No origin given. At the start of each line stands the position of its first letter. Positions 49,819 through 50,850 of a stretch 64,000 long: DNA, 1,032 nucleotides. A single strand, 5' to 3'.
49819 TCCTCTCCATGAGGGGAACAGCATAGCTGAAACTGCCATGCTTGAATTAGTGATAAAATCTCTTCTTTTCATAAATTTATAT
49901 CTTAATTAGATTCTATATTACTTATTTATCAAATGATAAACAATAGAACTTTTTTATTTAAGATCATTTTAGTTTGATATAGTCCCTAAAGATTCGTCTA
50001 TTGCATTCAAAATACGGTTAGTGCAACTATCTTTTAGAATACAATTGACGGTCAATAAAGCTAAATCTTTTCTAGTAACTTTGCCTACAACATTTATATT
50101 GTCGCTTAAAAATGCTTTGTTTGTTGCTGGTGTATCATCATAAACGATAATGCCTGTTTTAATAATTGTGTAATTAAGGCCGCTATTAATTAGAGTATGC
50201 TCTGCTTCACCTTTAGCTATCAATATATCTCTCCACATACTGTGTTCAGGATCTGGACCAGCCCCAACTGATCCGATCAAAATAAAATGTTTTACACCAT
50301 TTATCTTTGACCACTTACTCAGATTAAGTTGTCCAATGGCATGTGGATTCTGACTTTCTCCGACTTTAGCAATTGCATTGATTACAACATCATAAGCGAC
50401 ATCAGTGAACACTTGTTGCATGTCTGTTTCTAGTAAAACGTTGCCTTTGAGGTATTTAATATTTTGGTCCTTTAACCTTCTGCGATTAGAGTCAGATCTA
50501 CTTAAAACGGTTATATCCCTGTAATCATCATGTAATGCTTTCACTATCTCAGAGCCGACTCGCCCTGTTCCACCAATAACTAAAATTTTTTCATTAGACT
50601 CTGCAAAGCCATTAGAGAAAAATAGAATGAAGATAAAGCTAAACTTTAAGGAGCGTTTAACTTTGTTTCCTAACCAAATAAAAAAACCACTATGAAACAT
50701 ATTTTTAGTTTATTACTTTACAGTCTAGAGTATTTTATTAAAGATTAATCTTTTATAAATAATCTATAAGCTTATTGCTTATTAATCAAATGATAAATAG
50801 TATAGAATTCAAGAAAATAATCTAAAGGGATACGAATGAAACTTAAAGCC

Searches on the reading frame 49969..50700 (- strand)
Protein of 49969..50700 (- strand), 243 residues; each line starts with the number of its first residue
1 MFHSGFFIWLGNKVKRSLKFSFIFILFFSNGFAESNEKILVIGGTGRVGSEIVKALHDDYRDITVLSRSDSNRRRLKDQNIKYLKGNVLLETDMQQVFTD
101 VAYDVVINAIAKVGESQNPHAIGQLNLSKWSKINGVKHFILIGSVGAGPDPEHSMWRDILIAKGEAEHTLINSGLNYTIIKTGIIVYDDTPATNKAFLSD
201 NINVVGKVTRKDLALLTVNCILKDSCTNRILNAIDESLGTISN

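Call 3: search_protein_families(library=pfam, proteins=[window:49969-50700:-], max_evalue=0.01)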
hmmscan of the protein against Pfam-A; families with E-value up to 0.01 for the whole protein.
window:49969-50700:- (243 aa): 15 families
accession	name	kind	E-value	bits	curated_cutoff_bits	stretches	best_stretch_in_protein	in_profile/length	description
PF13460.12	NAD_binding_10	-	4.7e-26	92.2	27.2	1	43-222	1-182/184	NAD(P)H-binding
PF01370.27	Epimerase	-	7.7e-14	52.1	20.9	1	39-152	1-123/240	NAD dependent epimerase/dehydratase family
PF05368.20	NmrA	-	5.2e-10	39.8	27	1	36-184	2-148/298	NmrA-like family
PF01113.26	DapB_N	-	5.3e-06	27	25.6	1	38-108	2-73/124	Dihydrodipicolinate reductase, N-terminus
PF01073.25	3Beta_HSD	-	3.1e-05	23.6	22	1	40-127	1-93/280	3-beta hydroxysteroid dehydrogenase/isomerase family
PF02254.24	TrkA_N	-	5.4e-05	23.9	23.8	1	41-96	2-57/116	TrkA-N domain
PF03435.24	Sacchrp_dh_NADP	-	0.0001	23.1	25.1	1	39-113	1-79/129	Saccharopine dehydrogenase NADP binding domain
PF16363.11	GDP_Man_Dehyd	-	0.00028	20.9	27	1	40-116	1-91/332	GDP-mannose 4,6 dehydratase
PF08659.16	KR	-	0.00039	20.8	22.6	1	39-133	3-108/180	KR domain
PF01488.26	Shikimate_DH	-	0.00054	20.5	24.3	1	35-111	11-84/138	Shikimate / quinate 5-dehydrogenase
PF04321.23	RmlD_sub_bind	-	0.00057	19.5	27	1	38-111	2-60/287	RmlD substrate binding domain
PF03447.22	NAD_binding_3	-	0.00058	21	24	1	44-111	1-66/116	Homoserine dehydrogenase, NAD binding domain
PF02571.20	CbiJ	-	0.0015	18.6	28.6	1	38-109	1-70/234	Precorrin-6x reductase CbiJ/CobK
PF02719.21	Polysacc_synt_2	-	0.0015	18.2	20.2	1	39-111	1-86/293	Polysaccharide biosynthesis protein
PF01118.30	Semialdhyde_dh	-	0.005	17.7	26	1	38-96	1-63/121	Semialdehyde dehydrogenase, NAD binding domain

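Call 7: search_protein_families(library=ncbifam, proteins=[window:49969-50700:-], max_evalue=0.001)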
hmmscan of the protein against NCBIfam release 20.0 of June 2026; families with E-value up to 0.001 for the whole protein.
window:49969-50700:- (243 aa): 11 families
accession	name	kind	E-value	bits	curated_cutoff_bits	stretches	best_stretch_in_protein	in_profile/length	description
NF006532.0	PRK09009.1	equivalog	1.7e-06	27.8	330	1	38-112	2-77/235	SDR family oxidoreductase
TIGR01179.1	galE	equivalog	1.7e-06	27.1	262.3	1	38-119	1-90/332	UDP-glucose 4-epimerase GalE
TIGR03466.1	HpnA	hypoth_equivalog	7.1e-06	25.1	367.65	1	38-98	2-62/327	hopanoid-associated sugar epimerase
NF007043.0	PRK09496.3-6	equivalog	3.2e-05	22.9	384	1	40-102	3-64/445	Trk system potassium transporter TrkA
TIGR01777.1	yfcH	hypoth_equivalog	4.5e-05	23.2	207.35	1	39-92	1-50/292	TIGR01777 family oxidoreductase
NF001310.0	PRK00258.1-2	equivalog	4.7e-05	22.7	221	1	31-119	116-203/279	shikimate dehydrogenase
TIGR03649.1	ergot_EASG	subfamily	0.00023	20.8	256.4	1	39-143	2-106/287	ergot alkaloid biosynthesis protein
TIGR03589.1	PseB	equivalog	0.00031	19.8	407.75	1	35-114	3-88/324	UDP-N-acetylglucosamine 4,6-dehydratase (inverting)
NF006408.0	PRK08655.1-2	equivalog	0.00031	19.6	422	1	35-113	5-84/441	prephenate dehydrogenase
NF007039.0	PRK09496.3-2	equivalog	0.0009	18.2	293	0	41-87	4-51/446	Trk system potassium transporter TrkA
NF050030.1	thlkprotThyD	equivalog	0.00095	18.4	400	0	38-81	2-49/305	thylakoid membrane protein ThyD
